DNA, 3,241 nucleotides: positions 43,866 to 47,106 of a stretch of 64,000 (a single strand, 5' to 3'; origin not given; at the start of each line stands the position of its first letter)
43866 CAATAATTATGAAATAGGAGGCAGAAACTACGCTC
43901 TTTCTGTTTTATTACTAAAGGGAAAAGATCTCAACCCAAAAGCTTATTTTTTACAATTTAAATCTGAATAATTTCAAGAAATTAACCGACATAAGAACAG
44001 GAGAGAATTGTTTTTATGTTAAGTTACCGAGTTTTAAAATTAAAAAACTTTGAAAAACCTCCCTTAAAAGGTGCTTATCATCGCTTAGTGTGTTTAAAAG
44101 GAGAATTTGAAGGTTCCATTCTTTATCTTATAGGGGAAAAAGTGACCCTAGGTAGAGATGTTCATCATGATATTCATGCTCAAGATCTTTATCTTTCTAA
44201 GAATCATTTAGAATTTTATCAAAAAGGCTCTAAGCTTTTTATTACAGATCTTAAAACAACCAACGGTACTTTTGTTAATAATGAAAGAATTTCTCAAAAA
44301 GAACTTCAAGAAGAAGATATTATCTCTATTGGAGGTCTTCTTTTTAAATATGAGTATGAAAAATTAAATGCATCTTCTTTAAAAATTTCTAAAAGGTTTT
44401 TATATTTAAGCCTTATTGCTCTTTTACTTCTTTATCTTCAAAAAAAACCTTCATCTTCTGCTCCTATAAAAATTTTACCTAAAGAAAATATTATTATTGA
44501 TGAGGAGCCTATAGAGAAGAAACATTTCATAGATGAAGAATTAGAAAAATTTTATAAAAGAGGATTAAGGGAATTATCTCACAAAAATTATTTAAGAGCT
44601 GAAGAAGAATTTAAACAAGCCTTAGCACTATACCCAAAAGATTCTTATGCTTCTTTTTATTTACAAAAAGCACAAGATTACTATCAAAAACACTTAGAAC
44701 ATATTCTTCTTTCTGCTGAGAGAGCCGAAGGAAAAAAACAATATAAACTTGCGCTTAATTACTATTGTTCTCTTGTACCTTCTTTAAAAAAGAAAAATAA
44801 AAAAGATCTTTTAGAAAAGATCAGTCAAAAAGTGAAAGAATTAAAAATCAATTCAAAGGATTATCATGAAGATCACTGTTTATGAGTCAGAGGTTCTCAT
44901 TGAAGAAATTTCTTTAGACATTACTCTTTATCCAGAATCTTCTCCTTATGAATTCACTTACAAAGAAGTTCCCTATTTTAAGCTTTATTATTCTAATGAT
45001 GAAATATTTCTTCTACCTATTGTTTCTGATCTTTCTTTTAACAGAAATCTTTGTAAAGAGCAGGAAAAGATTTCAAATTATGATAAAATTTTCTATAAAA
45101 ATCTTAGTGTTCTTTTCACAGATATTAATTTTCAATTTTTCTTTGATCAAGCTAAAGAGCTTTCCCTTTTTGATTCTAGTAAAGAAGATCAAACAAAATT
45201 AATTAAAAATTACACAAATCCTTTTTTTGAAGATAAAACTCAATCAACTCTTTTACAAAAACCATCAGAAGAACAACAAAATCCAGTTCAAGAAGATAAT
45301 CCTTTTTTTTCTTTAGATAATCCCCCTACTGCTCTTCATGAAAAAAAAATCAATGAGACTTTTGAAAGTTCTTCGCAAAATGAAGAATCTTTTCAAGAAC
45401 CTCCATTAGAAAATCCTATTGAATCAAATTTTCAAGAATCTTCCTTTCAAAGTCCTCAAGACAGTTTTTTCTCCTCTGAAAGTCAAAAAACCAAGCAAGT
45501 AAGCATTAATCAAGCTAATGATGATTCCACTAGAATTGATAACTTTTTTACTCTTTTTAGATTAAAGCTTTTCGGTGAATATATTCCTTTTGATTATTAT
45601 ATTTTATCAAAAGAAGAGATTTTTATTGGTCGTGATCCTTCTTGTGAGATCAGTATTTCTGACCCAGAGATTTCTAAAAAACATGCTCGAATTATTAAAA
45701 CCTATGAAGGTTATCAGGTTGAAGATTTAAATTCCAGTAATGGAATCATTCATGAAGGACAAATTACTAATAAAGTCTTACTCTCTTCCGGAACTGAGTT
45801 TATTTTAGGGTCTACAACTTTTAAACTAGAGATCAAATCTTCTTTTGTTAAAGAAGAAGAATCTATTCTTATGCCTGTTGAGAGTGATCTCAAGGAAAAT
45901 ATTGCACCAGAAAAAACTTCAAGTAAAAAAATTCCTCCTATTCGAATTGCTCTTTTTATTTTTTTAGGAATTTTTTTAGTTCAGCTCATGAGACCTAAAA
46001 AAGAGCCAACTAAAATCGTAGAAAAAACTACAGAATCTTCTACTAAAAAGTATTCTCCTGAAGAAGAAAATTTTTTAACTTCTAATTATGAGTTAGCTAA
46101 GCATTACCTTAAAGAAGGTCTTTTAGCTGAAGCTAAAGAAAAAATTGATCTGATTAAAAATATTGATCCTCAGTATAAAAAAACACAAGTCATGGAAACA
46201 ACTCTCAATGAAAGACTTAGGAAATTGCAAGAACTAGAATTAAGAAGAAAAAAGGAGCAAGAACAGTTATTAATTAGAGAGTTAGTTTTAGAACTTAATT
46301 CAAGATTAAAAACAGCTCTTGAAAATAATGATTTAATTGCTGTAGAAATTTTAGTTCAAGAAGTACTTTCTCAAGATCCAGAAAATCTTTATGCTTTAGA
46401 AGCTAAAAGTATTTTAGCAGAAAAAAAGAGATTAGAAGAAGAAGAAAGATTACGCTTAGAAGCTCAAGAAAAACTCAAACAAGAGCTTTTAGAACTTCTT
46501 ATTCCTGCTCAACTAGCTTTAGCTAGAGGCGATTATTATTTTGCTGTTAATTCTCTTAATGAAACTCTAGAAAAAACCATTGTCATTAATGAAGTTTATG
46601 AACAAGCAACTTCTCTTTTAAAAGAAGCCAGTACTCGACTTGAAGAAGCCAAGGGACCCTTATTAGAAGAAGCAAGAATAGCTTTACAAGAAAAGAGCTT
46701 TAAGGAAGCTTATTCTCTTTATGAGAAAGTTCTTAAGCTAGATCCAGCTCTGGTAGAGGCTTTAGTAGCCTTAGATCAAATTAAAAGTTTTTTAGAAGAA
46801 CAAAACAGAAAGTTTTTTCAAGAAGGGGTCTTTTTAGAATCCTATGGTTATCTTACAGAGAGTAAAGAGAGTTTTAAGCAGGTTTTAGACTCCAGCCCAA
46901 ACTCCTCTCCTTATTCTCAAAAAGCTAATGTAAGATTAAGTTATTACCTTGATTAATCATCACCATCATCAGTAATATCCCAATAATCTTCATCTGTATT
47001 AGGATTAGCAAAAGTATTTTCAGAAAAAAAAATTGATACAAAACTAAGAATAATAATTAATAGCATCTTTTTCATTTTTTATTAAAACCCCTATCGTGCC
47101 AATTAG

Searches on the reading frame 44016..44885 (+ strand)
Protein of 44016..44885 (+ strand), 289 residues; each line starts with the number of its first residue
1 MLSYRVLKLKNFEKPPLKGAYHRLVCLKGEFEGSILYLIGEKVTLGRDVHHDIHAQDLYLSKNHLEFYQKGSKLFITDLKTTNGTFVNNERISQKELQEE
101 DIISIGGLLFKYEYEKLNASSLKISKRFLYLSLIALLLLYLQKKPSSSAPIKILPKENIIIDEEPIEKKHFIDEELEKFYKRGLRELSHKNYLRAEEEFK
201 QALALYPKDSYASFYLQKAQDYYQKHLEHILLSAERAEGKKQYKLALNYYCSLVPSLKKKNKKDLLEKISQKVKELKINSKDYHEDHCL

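Call 79: search_protein_families(library=pfam, proteins=[window:44016-44885:+], max_evalue=0.00001)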
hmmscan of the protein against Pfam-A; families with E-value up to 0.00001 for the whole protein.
window:44016-44885:+ (289 aa): 2 families
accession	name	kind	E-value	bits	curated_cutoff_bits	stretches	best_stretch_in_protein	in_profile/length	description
PF00498.31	FHA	-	8.4e-17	61.8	20.7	1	43-106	1-67/67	FHA domain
PF16697.10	Yop-YscD_cpl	-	2.2e-13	50.7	33.2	1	27-113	3-91/94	Inner membrane component of T3SS, cytoplasmic domain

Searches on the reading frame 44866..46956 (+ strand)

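Call 56: search_protein_families(library=pfam, proteins=[window:44866-46956:+], max_evalue=0.00001)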
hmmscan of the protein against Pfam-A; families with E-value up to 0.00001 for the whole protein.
window:44866-46956:+ (696 aa): 2 families
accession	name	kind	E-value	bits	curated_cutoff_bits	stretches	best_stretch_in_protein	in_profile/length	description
PF16697.10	Yop-YscD_cpl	-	1.3e-13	51.4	33.2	1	245-322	12-91/94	Inner membrane component of T3SS, cytoplasmic domain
PF00498.31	FHA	-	2.8e-13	50.5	20.7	1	253-315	2-67/67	FHA domain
